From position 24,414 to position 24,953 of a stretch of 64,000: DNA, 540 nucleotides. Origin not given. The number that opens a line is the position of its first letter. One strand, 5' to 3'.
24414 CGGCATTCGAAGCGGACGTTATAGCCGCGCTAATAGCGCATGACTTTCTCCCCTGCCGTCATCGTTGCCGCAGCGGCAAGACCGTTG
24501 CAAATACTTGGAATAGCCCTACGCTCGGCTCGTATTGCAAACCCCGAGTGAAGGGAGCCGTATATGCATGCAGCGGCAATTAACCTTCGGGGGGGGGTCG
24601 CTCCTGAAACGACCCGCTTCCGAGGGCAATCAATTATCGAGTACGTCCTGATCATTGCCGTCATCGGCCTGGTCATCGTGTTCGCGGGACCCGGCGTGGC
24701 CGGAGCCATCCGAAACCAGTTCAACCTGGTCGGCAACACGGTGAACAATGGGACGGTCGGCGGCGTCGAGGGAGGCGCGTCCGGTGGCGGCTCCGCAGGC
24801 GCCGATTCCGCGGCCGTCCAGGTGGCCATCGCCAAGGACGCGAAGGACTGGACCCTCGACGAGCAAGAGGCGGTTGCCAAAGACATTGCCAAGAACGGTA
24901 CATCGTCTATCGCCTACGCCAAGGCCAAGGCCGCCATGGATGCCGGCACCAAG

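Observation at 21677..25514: Family of three tandem 'modular Flp pilins': complete Flp prepilin fused to large passenger domains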

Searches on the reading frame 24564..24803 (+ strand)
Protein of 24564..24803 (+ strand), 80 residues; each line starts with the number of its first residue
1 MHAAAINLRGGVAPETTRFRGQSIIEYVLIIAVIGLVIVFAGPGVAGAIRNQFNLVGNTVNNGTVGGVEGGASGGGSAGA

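Call 26: search_protein_representatives(protein=window:24564-24803:+)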
Query: 80 residues. Proteins with E-value up to 0.001 (for the whole library): 113; up to 1e-10: 71; up to 1e-30: 5. The best 113 are listed.
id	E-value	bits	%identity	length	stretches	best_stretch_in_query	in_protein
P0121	2.3e-35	135.9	92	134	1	1-79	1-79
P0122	3.2e-34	132.3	92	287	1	1-79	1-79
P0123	1.0e-32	127.5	89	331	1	1-80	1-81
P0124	1.7e-32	126.8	86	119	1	1-78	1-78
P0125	4.1e-31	122.4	89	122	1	1-71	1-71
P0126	2.3e-30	120.1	86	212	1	1-80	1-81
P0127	1.2e-29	117.8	82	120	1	1-80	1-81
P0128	2.6e-29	116.7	84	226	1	7-80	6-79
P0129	9.0e-29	115.0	87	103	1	11-80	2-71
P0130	9.5e-29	114.9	82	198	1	1-80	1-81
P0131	2.7e-28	113.5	82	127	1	7-80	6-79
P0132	8.8e-28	111.8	88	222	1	7-80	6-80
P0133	1.4e-27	111.2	86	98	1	1-70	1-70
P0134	3.9e-27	109.8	81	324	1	6-80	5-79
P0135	5.4e-27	109.3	79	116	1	7-79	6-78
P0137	4.8e-26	106.3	85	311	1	1-66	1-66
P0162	9.5e-15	70.4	60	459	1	7-78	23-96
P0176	4.3e-13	65.2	65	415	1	4-66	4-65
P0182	2.6e-12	62.7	62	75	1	12-67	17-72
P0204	8.8e-08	48.3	52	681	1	19-79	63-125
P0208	8.4e-07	45.2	52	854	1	19-79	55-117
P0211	5.0e-06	42.7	52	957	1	17-77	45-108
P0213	1.1e-05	41.7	50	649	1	19-76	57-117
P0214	1.3e-05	41.4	41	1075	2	18-77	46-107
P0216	1.8e-05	41.0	58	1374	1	20-79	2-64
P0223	1.4e-04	38.1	52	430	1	16-77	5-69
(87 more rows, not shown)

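Call 29: find_homologous_proteins(query=P0182, max_evalue=0.001)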
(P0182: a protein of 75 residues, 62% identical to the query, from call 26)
Query P0182 (75 aa): 115 proteins with E <= 0.001 among 124 candidates.
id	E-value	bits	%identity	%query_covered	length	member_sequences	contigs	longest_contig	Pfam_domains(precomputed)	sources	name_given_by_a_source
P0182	8.1e-41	154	100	100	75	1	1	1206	PF04964.20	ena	-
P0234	1.1e-21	94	98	67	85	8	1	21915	PF04964.20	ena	-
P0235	1.1e-21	94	98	67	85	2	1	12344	PF04964.20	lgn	-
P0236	2.8e-21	93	96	67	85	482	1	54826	PF04964.20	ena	-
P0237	4.2e-21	92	96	67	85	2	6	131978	PF04964.20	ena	-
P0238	7.0e-21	91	96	67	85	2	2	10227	PF04964.20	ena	-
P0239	4.8e-20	89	94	67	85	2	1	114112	PF04964.20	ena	-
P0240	6.5e-20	88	83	72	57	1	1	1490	-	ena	-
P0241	6.5e-20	88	97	48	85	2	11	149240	PF04964.20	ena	-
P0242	6.8e-20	88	97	48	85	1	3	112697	PF04964.20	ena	-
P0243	8.1e-20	88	94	67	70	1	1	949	PF04964.20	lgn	-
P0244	1.4e-19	87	92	51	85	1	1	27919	PF04964.20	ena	-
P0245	1.6e-19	87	94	48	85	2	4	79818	PF04964.20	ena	-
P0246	1.9e-19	87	92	67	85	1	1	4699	PF04964.20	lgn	-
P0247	2.5e-19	86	92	67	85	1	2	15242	PF04964.20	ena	-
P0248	4.2e-19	86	89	59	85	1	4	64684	PF04964.20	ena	-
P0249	5.0e-19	85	90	53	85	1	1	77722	PF04964.20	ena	-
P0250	5.3e-19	85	87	51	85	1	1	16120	PF04964.20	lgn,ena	-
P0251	7.1e-19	85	90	67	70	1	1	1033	PF04964.20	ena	-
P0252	1.4e-18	84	87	51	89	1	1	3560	PF04964.20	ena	-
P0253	1.4e-18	84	87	51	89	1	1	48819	PF04964.20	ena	-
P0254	1.4e-18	84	87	51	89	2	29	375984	PF04964.20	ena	-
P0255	1.6e-18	84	89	49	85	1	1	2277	PF04964.20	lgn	-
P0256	2.2e-18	83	88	67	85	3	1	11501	PF04964.20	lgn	-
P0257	3.5e-18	83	97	48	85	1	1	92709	PF04964.20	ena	-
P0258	4.6e-18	82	88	67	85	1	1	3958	PF04964.20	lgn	-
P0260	6.2e-18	82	84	60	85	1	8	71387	PF04964.20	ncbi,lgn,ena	-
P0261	8.3e-18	82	86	67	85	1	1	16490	PF04964.20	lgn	-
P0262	8.4e-18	82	84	60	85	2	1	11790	PF04964.20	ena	-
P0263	8.5e-18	82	82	60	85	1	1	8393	PF04964.20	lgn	-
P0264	8.8e-18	82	92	49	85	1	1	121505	PF04964.20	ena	-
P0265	9.1e-18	81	92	49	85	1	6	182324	PF04964.20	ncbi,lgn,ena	-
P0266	9.2e-18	81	89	49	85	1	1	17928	PF04964.20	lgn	-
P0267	1.8e-17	81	84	60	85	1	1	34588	PF04964.20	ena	-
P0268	2.4e-17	80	86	67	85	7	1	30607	PF04964.20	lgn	-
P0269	2.7e-17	80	92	48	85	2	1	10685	PF04964.20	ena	-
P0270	2.8e-17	80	82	60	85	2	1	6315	PF04964.20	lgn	-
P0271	3.0e-17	80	86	67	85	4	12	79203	PF04964.20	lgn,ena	-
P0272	3.6e-17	80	86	67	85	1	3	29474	PF04964.20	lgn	-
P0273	3.7e-17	80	86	67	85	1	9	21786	PF04964.20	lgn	-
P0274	3.7e-17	80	86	67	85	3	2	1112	PF04964.20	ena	-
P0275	4.0e-17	79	86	67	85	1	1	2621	PF04964.20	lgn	-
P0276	4.3e-17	79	86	67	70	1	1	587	PF04964.20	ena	-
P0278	4.8e-17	79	86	67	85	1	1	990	PF04964.20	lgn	-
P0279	5.0e-17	79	86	67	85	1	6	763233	PF04964.20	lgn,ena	-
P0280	5.6e-17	79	86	67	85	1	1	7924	PF04964.20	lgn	-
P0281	7.4e-17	79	87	51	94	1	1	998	PF04964.20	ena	-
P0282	8.7e-17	78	86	67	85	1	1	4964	PF04964.20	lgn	-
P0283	9.7e-17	78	86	67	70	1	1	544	PF04964.20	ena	-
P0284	1.0e-16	78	89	49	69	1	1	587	PF04964.20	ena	-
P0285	1.4e-16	78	86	67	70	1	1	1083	PF04964.20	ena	-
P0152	1.7e-16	77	86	67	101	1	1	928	PF04964.20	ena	-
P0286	1.7e-16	77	80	59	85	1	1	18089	PF04964.20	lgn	-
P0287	2.1e-16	77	84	67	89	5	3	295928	PF04964.20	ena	-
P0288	2.5e-16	77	82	60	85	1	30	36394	PF04964.20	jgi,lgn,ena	-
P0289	3.7e-16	76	84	65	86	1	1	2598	PF04964.20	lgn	-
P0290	4.0e-16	76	84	67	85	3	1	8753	PF04964.20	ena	-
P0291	4.3e-16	76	83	48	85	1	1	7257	PF04964.20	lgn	-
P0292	4.4e-16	76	84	67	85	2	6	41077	PF04964.20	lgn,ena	-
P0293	4.5e-16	76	62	97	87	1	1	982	PF04964.20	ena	-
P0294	4.7e-16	76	86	49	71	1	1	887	PF04964.20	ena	-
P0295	6.1e-16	76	84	51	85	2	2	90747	PF04964.20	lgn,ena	-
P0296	6.3e-16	76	85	64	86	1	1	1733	PF04964.20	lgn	-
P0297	7.3e-16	75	84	67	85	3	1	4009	PF04964.20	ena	-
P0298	1.6e-15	74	80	67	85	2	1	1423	PF04964.20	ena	-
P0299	2.0e-15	74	83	64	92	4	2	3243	PF04964.20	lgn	-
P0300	4.0e-15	73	82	67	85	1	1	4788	PF04964.20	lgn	-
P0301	4.2e-15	73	81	64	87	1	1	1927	PF04964.20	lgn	-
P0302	4.4e-15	73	63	96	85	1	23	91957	PF04964.20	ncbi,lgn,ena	-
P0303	4.5e-15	73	63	96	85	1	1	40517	PF04964.20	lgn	-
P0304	5.6e-15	73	70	84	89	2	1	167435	PF04964.20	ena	-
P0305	6.4e-15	72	62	96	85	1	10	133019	PF04964.20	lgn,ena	-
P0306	1.0e-14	72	82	67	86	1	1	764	PF04964.20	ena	-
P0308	1.4e-14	71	62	96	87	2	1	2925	PF04964.20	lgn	-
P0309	1.4e-14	71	80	67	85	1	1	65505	PF04964.20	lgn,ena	-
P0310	1.5e-14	71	75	73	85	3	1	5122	PF04964.20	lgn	-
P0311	2.5e-14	71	80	65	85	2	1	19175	PF04964.20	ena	-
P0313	5.4e-14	70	82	63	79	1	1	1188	PF04964.20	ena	-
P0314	6.3e-14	69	77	64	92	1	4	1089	PF04964.20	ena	-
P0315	6.4e-14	69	80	67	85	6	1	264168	PF04964.20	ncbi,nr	ncbi:Flp/Fap pilin component [Collinsella aerofaciens]|nr:Flp/Fap pilin component [Collinsella aerof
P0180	7.8e-14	69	73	65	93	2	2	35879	PF04964.20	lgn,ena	-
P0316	1.3e-13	68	76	67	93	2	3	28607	PF04964.20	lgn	-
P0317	1.6e-13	68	73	67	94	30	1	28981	PF04964.20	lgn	-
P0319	3.8e-13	67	76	67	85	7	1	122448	PF04964.20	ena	-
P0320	4.1e-13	67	56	96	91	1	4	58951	PF04964.20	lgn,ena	-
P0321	4.7e-13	67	74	67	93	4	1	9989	PF04964.20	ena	-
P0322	5.3e-13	66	63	85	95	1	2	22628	PF04964.20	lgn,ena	-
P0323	5.8e-13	66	56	96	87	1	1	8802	PF04964.20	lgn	-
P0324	7.4e-13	66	63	85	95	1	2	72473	PF04964.20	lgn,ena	-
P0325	7.5e-13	66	63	85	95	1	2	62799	PF04964.20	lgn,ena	-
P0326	1.2e-12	65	84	59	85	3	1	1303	PF04964.20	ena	-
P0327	2.6e-12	64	63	84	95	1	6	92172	PF04964.20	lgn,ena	-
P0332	5.1e-11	60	72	61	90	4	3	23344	PF04964.20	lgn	-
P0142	5.3e-11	60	68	67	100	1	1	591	PF04964.20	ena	-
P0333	1.5e-10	59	80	53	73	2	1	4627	PF04964.20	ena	-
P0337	1.0e-9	56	68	59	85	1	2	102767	PF04964.20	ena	-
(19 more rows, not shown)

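Call 30: find_encoding_contigs(protein=P0236, flank=10000, max_places=3)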
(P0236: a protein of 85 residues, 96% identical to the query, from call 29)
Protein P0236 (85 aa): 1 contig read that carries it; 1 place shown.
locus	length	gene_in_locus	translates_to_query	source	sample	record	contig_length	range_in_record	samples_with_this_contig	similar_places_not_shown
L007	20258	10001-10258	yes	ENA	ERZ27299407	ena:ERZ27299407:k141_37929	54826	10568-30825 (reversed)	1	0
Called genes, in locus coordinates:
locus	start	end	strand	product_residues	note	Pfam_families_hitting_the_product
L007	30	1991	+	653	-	-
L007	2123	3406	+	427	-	-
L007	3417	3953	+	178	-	-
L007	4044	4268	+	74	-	-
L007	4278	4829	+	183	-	-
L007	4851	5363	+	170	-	-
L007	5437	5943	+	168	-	-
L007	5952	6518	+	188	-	-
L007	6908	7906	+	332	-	PF04964:Flp_Fap (weak), PF19789:DUF6273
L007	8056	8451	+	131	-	PF01844:HNH, PF14279:HNH_5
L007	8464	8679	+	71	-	-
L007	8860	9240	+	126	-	PF13560:HTH_31, PF01381:HTH_3, PF13443:HTH_26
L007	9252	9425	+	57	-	-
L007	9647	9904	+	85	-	PF04964:Flp_Fap (weak)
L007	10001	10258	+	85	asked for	PF04964:Flp_Fap (weak)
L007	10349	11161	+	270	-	PF01478:Peptidase_A24 (weak)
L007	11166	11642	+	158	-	PF07811:TadE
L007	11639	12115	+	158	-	-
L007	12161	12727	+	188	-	-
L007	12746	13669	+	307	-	PF08666:SAF (weak), PF16976:RcpC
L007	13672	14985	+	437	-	PF00437:T2SSE, PF27713:UCP018868 (weak)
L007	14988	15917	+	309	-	PF00482:T2SSF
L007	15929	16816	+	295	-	PF00482:T2SSF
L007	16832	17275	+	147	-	PF18936:DUF5684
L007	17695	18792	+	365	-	-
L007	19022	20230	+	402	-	PF08401:ArdcN, PF18818:MPTase-PolyVal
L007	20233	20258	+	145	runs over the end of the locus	-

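Call 38: find_encoding_contigs(protein=P0315, flank=10000, max_places=2)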
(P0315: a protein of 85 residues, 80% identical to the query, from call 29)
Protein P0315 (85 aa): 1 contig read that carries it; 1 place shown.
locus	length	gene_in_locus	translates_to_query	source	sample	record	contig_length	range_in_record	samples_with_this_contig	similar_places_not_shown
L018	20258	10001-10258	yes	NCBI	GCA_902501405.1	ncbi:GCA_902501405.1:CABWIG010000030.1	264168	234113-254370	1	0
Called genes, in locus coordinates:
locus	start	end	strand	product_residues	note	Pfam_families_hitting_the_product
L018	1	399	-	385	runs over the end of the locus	PF11795:DUF3322 (weak), PF09983:JetD_C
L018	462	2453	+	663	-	-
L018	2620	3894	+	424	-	-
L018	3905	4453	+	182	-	-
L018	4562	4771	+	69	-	-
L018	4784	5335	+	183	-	-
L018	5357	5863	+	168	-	-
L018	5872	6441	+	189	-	-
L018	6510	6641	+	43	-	-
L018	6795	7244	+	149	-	PF01844:HNH, PF14279:HNH_5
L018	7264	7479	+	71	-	-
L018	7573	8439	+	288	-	-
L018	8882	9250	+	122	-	PF01381:HTH_3, PF13560:HTH_31, PF13443:HTH_26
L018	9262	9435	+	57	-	-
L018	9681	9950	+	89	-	PF04964:Flp_Fap (weak)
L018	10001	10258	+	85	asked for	PF04964:Flp_Fap (weak)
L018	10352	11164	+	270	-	-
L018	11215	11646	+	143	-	PF07811:TadE (weak)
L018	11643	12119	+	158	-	-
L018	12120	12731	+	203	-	-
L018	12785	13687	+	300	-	PF08666:SAF (weak), PF16976:RcpC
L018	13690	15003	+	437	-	PF00437:T2SSE, PF27713:UCP018868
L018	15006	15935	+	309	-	PF00482:T2SSF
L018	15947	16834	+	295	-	PF00482:T2SSF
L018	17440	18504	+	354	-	-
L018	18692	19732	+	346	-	-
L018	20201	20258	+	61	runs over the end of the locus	-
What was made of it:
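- The tad operon sits in island-like surroundings (JetD, HNH, ArdC) (calls 30, 38).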

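Call 39: find_encoding_contigs(protein=P0254, flank=10000, max_places=3)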
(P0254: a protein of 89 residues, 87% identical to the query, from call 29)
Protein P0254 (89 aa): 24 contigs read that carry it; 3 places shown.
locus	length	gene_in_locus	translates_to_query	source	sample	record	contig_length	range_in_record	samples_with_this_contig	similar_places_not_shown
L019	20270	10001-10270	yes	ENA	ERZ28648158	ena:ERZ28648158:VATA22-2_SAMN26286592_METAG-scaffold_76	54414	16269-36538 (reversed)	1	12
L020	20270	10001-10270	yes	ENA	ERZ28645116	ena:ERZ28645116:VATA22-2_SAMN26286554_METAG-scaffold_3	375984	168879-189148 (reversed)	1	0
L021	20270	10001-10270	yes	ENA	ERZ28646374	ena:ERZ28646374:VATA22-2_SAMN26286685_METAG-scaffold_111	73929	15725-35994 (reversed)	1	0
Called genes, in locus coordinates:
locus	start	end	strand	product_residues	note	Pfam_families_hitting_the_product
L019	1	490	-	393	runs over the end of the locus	PF11795:DUF3322, PF09983:JetD_C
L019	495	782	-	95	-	-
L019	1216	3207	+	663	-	-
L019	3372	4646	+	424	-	-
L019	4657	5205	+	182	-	-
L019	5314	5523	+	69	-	-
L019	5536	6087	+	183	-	-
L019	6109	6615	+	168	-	-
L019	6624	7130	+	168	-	-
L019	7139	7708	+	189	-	-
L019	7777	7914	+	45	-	-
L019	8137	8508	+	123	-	PF01844:HNH, PF14279:HNH_5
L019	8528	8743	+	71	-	-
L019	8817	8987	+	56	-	-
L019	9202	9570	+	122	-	PF01381:HTH_3, PF13560:HTH_31, PF13443:HTH_26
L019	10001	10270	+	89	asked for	PF04964:Flp_Fap (weak)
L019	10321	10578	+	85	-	PF04964:Flp_Fap (weak)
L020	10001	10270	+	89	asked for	PF04964:Flp_Fap (weak)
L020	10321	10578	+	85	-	PF04964:Flp_Fap (weak)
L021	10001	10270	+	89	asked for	PF04964:Flp_Fap (weak)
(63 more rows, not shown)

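Call 41: find_homologous_proteins(query=L007:13672-14982:+, max_evalue=1e-20)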
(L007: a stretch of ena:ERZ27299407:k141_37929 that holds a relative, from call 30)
Query L007:13672-14982:+ (437 aa): 8000 proteins with E <= 1e-20 among 8000 candidates; the best 120 are listed.
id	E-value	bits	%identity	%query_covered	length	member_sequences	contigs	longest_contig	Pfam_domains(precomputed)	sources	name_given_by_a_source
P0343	4.3e-290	979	100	100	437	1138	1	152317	PF00437.27,PF27713.1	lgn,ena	-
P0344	4.2e-264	894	90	100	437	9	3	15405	PF00437.27,PF27713.1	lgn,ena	-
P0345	8.0e-264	893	90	100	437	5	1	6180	PF00437.27,PF27713.1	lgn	-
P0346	9.0e-249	843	100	86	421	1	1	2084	PF00437.27,PF27713.1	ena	-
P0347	1.5e-239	813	81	100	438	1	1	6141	PF02492.26,PF00437.27,PF27713.1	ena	-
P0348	5.9e-221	752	100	78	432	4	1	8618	PF00437.27,PF27713.1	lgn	-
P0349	5.9e-218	742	98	77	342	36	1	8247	PF00437.27,PF27713.1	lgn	-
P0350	2.9e-209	713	71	100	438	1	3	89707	PF00437.27,PF27713.1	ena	-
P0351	3.1e-184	631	72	92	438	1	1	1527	PF00437.27,PF27713.1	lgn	-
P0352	3.2e-181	621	72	87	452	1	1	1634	PF00437.27,PF27713.1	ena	-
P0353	4.3e-176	604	98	64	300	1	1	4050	PF00437.27,PF27713.1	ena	-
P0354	6.2e-164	564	59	100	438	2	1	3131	PF00437.27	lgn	-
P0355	1.5e-163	562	60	100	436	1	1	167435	PF00437.27,PF27713.1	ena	-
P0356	2.3e-163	562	60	100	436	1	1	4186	PF00437.27,PF27713.1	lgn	-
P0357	2.4e-163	562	60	100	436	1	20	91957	PF00437.27,PF27713.1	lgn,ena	-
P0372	2.7e-160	552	59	100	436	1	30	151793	PF00437.27,PF27713.1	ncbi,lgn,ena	-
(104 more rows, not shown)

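Call 43: find_encoding_contigs(protein=P0372, flank=10000, max_places=2)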
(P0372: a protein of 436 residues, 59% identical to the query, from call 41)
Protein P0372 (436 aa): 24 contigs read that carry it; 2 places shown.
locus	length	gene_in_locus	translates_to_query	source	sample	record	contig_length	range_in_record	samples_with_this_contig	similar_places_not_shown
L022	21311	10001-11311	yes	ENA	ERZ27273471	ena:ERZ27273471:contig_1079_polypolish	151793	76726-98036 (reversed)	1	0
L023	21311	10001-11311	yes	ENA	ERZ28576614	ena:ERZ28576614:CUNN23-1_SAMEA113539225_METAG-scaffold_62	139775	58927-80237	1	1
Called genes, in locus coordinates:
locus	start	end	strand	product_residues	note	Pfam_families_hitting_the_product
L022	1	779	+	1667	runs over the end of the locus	PF17802:SpaA, PF18202:TQ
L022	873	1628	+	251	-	PF04203:Sortase (weak)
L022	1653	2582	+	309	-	PF00145:DNA_methylase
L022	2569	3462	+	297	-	PF00145:DNA_methylase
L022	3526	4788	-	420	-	-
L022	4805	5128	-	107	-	-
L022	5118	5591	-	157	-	PF14354:Lar_restr_allev (weak)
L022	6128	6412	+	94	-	PF04964:Flp_Fap (weak)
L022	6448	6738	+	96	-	PF04964:Flp_Fap (weak)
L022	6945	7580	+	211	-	PF01478:Peptidase_A24 (weak)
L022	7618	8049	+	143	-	PF07811:TadE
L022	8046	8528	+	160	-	-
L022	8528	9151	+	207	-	-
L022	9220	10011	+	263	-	PF08666:SAF, PF16976:RcpC (faint)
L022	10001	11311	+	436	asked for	PF00437:T2SSE, PF27713:UCP018868 (weak)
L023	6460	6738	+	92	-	PF04964:Flp_Fap (weak)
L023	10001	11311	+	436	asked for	PF00437:T2SSE, PF27713:UCP018868 (weak)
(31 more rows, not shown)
